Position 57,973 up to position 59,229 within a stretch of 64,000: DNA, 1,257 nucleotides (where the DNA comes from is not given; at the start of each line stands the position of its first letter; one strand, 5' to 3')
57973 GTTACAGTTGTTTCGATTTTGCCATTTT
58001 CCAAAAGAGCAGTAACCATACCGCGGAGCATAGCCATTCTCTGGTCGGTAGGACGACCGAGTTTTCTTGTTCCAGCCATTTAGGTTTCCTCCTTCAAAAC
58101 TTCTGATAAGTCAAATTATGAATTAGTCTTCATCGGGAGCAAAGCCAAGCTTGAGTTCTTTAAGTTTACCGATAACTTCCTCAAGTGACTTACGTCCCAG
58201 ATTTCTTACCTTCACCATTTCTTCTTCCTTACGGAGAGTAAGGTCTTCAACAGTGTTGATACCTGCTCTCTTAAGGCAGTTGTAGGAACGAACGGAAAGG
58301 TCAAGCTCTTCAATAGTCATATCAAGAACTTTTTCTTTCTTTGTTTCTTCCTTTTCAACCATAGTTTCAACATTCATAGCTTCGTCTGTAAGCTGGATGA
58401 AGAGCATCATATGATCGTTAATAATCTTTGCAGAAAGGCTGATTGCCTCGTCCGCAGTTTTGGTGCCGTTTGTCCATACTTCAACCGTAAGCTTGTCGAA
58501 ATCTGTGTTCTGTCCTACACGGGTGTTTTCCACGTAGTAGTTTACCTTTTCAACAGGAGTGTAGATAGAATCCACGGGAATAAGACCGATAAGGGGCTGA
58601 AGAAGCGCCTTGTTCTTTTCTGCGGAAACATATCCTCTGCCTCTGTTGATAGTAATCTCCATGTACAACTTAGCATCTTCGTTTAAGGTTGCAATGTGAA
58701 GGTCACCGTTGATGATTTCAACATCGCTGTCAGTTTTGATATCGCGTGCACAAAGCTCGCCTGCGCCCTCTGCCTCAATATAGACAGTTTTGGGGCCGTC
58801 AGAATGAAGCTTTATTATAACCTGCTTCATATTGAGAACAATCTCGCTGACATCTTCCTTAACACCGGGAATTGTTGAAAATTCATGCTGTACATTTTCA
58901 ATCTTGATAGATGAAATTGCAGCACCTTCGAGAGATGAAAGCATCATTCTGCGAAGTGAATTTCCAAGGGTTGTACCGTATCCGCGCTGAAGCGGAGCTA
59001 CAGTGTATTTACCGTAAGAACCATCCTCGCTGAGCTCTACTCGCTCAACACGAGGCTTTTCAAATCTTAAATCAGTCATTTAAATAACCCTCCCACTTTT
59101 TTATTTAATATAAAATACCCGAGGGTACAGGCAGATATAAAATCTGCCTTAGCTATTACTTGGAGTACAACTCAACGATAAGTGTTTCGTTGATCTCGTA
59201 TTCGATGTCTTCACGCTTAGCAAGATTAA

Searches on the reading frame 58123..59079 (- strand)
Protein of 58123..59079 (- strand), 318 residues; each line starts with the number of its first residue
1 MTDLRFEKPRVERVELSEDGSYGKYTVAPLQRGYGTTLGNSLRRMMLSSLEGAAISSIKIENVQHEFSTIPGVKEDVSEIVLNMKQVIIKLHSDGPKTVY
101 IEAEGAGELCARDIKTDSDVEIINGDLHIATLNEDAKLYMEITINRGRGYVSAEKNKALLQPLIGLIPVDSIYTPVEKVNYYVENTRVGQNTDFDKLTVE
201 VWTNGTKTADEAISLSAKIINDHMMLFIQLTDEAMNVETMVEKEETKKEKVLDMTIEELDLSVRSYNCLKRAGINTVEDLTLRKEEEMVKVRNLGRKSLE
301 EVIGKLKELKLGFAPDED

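Call 75: search_protein_families(library=pfam, proteins=[window:58123-59079:-], max_evalue=0.00001)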
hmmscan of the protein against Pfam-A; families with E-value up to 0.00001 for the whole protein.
window:58123-59079:- (318 aa): 3 families
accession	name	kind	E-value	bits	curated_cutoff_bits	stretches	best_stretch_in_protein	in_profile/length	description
PF01000.31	RNA_pol_A_bac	-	6.8e-37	126.7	33.9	1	58-174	1-119/119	RNA polymerase Rpb3/RpoA insert domain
PF03118.21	RNA_pol_A_CTD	-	2.7e-27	94.7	23.8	1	243-308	2-67/67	Bacterial RNA polymerase, alpha chain C terminal domain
PF01193.29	RNA_pol_L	-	1.5e-22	79.6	24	1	29-224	2-74/74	RNA polymerase Rpb3/Rpb11 dimerisation domain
